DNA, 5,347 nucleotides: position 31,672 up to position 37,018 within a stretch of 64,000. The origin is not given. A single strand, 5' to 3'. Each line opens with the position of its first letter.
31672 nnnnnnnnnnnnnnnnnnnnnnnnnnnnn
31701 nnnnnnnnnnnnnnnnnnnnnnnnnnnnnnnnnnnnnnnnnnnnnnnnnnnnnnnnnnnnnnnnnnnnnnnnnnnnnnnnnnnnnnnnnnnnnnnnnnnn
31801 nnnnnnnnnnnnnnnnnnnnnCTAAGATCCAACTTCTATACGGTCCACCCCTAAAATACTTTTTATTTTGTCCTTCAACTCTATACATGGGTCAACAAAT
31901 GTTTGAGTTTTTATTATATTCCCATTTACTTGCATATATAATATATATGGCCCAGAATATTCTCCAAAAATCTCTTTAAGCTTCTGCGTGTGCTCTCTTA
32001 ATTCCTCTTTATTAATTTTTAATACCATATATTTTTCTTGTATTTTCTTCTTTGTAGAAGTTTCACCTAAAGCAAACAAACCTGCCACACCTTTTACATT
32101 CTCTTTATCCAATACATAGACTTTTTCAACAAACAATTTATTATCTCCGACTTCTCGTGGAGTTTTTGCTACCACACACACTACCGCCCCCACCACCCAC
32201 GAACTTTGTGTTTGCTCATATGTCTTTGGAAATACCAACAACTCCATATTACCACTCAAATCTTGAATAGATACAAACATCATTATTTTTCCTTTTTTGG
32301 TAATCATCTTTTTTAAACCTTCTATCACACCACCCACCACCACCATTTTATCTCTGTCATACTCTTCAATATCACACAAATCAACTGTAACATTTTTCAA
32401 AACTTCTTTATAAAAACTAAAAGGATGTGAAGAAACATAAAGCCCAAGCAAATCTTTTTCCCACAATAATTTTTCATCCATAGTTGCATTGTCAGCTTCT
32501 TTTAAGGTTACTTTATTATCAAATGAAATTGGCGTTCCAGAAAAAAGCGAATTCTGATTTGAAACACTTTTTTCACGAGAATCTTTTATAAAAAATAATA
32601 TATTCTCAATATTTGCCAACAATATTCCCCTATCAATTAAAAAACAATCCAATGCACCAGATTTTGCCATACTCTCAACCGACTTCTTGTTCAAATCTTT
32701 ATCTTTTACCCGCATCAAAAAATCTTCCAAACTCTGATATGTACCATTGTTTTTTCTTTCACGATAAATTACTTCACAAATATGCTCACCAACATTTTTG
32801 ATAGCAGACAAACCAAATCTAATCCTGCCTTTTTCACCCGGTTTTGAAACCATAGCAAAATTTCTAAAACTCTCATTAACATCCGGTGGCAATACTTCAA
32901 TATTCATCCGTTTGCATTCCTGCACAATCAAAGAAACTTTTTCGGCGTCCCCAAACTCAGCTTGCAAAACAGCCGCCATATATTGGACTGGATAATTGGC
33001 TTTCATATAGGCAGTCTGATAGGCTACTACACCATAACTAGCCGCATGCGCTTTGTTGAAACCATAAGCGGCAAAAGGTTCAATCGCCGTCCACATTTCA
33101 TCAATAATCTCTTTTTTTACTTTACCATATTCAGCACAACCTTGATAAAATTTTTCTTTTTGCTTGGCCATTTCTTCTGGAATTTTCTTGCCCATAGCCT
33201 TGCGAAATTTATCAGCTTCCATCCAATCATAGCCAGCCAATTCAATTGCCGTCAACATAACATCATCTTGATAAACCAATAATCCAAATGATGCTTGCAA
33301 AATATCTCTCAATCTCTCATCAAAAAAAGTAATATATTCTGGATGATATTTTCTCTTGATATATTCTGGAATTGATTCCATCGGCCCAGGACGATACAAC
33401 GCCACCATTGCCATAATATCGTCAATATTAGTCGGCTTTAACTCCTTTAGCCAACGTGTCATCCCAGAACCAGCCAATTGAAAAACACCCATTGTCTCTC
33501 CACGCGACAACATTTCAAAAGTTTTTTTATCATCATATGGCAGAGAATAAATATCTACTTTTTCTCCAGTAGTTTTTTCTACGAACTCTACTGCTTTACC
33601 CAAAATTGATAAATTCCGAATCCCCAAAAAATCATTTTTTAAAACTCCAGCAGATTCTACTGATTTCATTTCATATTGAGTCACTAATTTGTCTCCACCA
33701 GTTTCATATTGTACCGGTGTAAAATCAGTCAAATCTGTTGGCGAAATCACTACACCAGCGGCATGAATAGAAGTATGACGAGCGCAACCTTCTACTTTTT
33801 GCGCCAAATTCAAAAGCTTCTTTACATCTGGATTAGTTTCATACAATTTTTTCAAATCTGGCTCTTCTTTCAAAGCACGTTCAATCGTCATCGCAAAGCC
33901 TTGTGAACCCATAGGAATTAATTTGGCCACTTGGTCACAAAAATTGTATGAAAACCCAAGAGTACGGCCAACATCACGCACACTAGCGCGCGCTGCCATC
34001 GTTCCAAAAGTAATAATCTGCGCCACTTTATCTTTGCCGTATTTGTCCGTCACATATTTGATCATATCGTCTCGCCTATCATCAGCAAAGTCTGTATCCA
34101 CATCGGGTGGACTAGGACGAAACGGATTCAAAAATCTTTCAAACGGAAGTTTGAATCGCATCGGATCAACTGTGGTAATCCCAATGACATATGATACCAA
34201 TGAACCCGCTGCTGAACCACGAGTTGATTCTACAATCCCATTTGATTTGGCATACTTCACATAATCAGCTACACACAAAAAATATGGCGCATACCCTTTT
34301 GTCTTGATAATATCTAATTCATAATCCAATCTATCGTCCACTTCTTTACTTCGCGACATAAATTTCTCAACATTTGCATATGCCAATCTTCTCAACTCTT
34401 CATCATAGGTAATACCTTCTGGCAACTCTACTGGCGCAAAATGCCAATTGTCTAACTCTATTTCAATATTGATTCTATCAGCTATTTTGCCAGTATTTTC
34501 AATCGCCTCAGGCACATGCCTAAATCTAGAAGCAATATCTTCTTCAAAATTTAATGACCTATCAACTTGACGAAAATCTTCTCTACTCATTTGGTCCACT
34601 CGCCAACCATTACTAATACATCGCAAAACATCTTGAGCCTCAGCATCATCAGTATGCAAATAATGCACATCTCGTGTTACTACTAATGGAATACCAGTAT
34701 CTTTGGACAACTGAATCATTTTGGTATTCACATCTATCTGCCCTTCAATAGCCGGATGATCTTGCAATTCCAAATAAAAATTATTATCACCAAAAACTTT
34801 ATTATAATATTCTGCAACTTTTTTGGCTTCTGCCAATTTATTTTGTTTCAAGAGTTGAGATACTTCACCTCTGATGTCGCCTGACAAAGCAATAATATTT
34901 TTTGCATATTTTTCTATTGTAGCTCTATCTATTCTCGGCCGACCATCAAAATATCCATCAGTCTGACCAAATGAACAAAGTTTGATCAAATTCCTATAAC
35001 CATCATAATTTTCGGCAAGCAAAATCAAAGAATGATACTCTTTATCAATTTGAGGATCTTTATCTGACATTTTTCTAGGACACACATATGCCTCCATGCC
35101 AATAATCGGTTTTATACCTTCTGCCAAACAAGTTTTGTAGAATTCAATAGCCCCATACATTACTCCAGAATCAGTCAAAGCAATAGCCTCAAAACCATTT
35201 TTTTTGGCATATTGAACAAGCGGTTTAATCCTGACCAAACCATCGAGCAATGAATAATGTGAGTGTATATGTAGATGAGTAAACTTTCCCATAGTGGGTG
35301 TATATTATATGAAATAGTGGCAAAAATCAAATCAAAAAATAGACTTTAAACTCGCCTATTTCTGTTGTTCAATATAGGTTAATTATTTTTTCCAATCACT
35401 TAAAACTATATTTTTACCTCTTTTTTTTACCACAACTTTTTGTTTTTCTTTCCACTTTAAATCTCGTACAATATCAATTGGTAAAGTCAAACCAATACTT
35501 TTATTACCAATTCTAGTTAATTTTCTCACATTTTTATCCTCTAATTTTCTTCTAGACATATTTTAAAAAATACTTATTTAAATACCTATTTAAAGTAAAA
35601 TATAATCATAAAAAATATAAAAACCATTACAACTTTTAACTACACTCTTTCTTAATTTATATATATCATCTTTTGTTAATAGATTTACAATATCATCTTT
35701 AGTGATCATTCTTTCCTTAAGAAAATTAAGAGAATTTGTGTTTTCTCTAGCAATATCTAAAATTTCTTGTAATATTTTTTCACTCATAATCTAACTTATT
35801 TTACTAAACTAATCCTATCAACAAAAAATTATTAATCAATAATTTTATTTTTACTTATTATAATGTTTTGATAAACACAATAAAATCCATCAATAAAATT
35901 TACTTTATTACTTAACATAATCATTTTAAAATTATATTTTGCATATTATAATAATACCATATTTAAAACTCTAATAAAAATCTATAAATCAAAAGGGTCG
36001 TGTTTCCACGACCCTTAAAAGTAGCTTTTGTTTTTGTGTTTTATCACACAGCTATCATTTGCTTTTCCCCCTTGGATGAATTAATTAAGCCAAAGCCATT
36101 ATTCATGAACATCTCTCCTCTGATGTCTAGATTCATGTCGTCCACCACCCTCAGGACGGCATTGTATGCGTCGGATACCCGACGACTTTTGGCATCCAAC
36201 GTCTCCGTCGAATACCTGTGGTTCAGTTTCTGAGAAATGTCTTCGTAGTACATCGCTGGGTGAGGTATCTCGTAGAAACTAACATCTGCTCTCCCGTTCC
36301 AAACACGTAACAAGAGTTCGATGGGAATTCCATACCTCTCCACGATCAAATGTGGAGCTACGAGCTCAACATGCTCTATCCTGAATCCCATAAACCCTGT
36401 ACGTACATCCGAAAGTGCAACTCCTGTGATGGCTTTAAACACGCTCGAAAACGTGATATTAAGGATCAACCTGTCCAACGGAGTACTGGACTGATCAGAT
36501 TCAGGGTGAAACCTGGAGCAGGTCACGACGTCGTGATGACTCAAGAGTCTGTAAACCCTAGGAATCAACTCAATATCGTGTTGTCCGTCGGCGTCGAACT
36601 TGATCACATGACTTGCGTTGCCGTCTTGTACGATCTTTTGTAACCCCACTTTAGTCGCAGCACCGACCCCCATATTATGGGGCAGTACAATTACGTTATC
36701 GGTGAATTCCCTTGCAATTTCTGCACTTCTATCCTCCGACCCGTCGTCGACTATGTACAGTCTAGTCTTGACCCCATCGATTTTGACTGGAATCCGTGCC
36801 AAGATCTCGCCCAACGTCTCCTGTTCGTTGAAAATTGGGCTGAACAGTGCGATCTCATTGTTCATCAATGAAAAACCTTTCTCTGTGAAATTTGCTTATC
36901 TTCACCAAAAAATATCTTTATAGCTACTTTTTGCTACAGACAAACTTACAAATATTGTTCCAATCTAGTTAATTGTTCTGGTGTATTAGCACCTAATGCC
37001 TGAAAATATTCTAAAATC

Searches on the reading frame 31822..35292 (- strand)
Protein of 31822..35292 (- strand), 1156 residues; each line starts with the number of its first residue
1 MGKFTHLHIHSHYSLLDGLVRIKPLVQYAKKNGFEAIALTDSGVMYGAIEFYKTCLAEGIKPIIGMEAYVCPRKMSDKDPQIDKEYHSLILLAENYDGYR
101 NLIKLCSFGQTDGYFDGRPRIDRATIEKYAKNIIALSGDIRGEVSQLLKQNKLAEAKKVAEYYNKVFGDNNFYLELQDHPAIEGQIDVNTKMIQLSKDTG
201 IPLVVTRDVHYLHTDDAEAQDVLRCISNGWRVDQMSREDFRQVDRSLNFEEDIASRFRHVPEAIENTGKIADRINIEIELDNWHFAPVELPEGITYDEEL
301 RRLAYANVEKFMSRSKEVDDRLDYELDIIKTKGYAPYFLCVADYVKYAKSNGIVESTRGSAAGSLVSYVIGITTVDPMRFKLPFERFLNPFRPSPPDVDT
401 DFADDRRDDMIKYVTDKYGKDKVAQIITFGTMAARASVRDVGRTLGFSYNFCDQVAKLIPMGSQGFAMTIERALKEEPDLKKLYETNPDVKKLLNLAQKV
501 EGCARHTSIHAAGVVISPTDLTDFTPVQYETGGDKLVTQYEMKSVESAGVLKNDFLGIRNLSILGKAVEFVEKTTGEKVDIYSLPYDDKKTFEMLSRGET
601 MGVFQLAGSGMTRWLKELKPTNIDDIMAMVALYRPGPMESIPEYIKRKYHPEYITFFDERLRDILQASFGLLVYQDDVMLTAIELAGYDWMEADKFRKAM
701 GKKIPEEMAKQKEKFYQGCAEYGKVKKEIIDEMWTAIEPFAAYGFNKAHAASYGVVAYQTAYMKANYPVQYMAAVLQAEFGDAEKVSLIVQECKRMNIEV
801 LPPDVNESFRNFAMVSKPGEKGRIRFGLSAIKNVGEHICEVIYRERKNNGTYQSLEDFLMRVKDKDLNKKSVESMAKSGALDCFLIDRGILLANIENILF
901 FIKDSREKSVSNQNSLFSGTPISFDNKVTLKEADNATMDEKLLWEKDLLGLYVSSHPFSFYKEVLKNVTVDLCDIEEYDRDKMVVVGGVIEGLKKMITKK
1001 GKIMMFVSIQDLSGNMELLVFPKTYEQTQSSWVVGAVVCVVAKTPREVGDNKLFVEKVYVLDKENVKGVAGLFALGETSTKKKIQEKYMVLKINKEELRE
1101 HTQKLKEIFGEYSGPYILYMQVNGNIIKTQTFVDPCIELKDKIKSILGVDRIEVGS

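Call 5: search_protein_families(library=pfam, proteins=[window:31822-35292:-], max_evalue=0.01)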
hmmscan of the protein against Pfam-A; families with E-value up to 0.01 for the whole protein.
window:31822-35292:- (1156 aa): 5 families
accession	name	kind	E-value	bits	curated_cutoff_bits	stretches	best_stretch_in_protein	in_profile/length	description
PF07733.18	DNA_pol3_alpha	-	9.2e-94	314.3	23.9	1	299-557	2-260/260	Bacterial DNA polymerase III alpha NTPase domain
PF02811.25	PHP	-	6.1e-56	189.7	26.4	1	6-179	1-164/164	PHP domain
PF17657.6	DNA_pol3_finger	-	5.2e-52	176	22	1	560-721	1-164/166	Bacterial DNA polymerase III alpha subunit finger domain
PF14579.12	HHH_6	-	4.7e-27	94.5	25.6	1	797-888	1-87/90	Helix-hairpin-helix motif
PF01336.31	tRNA_anti-codon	-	1.5e-06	28.5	27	1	984-1044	1-57/75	OB-fold nucleic acid binding domain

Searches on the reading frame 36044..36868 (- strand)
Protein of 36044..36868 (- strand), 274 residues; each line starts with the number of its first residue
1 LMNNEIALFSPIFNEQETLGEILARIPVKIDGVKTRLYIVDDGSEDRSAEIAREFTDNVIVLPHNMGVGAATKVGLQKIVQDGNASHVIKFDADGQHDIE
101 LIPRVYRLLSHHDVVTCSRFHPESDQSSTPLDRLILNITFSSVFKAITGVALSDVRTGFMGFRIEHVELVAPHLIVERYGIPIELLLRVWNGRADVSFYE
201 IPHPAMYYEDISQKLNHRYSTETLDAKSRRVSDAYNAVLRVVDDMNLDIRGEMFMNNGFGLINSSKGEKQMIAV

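Call 5: search_protein_families(library=pfam, proteins=[window:36044-36868:-], max_evalue=0.01)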
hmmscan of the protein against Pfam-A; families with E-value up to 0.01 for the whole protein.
window:36044-36868:- (274 aa): 2 families
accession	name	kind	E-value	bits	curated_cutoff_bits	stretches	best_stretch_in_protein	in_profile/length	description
PF00535.33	Glycos_transf_2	-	3.6e-16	60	23.3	1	11-161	5-158/168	Glycosyl transferase family 2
PF13704.12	Glyco_tranf_2_4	-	0.0087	17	27.5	0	35-94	20-81/98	Glycosyl transferase family 2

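Call 6: search_protein_families(library=ncbifam, proteins=[window:36044-36868:-], max_evalue=0.01)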
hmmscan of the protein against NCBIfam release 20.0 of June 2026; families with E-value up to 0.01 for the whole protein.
window:36044-36868:- (274 aa): 11 families
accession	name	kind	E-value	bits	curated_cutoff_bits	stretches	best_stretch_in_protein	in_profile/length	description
NF058614.1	PPMAGASynPpgS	equivalog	5.5e-18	65.2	370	1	8-162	4-157/226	polyprenyl-phospho-N-acetylgalactosaminyl synthase PpgS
NF041391.1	DPhHxTase_Halo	equivalog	6.7e-14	51.4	375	1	13-193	4-173/213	dolichyl-phosphate hexose transferase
TIGR04182.1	glyco_TIGR04182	equivalog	3.4e-10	39.8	325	1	6-185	2-172/293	S-layer glycoprotein N-glycosyltransferase AglJ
NF007986.1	PRK10714.1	equivalog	2.2e-09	36.8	529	1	5-124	7-131/316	undecaprenyl-phosphate 4-deoxy-4-formamido-L-arabinose transferase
NF007482.0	PRK10073.1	equivalog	8.2e-06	25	423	1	4-117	6-120/334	glycosyltransferase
TIGR04283.1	glyco_like_mftF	equivalog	5e-05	23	182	1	11-65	6-59/221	TIGR04283 family arsenosugar biosynthesis glycosyltransferase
TIGR01556.1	rhamnosyltran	subfamily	6.3e-05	22.3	200.55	1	31-113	18-102/281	rhamnosyltransferase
NF047588.1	GlcsyltransPgfSStrep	equivalog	0.00014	21.2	500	1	6-139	3-141/308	glycosyltransferase PgfS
TIGR03937.1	PgaC_IcaA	equivalog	0.00015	20.9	422.3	1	4-103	45-144/407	poly-beta-1,6-N-acetyl-D-glucosamine synthase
TIGR04242.1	nodulat_NodC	equivalog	0.00048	19.2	550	1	8-135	52-182/395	chitooligosaccharide synthase NodC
NF010496.0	PRK13915.1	equivalog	0.0017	17.5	262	1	4-60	31-89/307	glucosyl-3-phosphoglycerate synthase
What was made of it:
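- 36044..36868 (-): Small GT2 (274 aa), like polyprenyl-phosphate sugar synthases (PpgS/Dpm1 type). It is the last gene of the operon and its role is unknown. Calls 5 and 6.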
